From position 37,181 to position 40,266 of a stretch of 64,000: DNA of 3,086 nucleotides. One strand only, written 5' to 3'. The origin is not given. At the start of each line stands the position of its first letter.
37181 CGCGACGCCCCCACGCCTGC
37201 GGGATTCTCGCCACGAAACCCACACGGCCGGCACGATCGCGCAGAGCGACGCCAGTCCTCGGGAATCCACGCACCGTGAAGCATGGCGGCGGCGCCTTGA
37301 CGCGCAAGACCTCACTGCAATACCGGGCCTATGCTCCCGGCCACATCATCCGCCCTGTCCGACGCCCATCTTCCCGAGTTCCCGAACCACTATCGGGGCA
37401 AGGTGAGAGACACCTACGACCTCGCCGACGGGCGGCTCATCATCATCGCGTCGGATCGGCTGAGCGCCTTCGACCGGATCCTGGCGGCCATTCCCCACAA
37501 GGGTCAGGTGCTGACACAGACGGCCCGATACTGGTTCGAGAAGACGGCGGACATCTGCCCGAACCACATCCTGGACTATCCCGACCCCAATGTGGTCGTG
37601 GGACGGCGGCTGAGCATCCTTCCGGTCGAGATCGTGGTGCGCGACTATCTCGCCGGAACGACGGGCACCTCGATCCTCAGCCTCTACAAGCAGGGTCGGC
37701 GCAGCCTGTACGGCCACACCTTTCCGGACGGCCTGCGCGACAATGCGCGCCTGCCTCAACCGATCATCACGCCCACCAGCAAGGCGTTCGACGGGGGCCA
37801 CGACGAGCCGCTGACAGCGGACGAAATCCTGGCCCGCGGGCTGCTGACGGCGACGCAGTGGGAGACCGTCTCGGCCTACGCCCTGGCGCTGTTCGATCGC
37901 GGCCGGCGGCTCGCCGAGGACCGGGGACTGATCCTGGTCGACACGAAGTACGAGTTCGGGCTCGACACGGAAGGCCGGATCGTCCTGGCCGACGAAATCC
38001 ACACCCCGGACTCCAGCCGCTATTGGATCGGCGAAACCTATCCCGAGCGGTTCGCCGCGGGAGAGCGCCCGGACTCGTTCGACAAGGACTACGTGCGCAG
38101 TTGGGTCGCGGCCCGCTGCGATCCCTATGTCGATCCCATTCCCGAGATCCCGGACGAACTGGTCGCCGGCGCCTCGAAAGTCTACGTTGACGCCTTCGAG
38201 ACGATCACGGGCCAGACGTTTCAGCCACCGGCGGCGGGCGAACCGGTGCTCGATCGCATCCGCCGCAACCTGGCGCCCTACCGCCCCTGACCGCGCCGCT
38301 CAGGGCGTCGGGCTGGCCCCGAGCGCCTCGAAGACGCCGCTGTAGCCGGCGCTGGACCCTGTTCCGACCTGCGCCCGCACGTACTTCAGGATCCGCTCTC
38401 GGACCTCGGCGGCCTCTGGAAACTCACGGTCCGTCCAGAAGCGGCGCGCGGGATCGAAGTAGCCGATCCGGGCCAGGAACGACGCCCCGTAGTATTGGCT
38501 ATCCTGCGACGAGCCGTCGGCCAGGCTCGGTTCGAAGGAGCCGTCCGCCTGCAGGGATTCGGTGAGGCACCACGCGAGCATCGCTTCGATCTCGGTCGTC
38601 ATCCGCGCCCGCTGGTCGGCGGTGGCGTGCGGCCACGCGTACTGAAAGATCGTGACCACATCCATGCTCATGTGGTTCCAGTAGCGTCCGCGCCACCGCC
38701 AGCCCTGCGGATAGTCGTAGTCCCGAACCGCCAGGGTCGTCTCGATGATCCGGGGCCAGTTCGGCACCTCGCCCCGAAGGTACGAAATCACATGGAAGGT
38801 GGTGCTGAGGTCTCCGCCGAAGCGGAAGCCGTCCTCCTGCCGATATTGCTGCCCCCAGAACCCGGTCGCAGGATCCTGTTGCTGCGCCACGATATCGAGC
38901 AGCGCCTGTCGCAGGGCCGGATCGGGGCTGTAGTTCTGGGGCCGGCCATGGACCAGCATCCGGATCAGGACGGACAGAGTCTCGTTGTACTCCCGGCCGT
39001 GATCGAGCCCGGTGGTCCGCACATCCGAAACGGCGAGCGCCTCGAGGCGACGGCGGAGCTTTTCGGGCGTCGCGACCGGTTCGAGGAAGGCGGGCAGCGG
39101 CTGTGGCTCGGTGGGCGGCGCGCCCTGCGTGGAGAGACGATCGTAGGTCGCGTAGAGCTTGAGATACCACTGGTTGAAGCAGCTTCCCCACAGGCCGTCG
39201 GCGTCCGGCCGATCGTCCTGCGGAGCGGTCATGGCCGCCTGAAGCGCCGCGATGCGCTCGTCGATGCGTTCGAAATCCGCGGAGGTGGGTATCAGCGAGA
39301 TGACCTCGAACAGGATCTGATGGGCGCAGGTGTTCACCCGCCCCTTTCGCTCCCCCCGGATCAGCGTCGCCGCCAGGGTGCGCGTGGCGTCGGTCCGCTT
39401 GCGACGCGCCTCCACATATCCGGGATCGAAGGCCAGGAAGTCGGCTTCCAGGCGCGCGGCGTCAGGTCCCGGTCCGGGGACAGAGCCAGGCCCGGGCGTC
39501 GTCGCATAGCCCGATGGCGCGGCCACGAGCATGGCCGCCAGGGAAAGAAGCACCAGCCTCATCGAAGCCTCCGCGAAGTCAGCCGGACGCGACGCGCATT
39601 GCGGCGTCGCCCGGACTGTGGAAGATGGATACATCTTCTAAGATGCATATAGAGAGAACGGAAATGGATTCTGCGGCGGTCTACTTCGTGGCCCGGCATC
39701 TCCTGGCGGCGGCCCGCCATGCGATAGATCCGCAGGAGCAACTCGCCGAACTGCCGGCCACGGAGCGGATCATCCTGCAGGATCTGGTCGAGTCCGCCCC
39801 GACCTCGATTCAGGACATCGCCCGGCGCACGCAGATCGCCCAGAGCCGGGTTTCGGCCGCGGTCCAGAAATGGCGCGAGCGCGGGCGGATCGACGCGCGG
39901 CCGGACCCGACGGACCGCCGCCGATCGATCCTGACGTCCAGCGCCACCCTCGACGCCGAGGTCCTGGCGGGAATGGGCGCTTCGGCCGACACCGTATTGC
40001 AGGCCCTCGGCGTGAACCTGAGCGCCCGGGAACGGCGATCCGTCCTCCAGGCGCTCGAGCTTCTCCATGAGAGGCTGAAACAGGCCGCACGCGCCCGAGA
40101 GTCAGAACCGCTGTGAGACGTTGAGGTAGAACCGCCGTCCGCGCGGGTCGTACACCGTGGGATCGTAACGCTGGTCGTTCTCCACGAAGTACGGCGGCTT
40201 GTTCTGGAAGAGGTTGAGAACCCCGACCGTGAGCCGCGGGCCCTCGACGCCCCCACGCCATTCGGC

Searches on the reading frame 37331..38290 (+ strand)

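Call 7: search_protein_families(library=pfam, proteins=[window:37331-38290:+], max_evalue=0.001)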
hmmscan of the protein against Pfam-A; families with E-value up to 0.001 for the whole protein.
window:37331-38290:+ (319 aa): 1 family
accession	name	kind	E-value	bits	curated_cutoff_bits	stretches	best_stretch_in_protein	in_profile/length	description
PF01259.24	SAICAR_synt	-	1.4e-69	234.8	20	1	20-267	2-227/233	SAICAR synthetase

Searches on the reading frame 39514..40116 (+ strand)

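Call 7: search_protein_families(library=pfam, proteins=[window:39514-40116:+], max_evalue=0.001)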
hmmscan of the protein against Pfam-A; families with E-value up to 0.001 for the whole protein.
window:39514-40116:+ (200 aa): 3 families
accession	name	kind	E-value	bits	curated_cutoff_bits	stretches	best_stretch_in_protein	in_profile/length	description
PF12802.13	MarR_2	-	1.1e-08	35.5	27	1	93-137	16-61/61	MarR family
PF01047.28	MarR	-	8.3e-05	22.8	24.6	1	84-137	5-58/59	MarR family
PF13463.12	HTH_27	-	0.0002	22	22.2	1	82-139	3-61/68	Winged helix DNA-binding domain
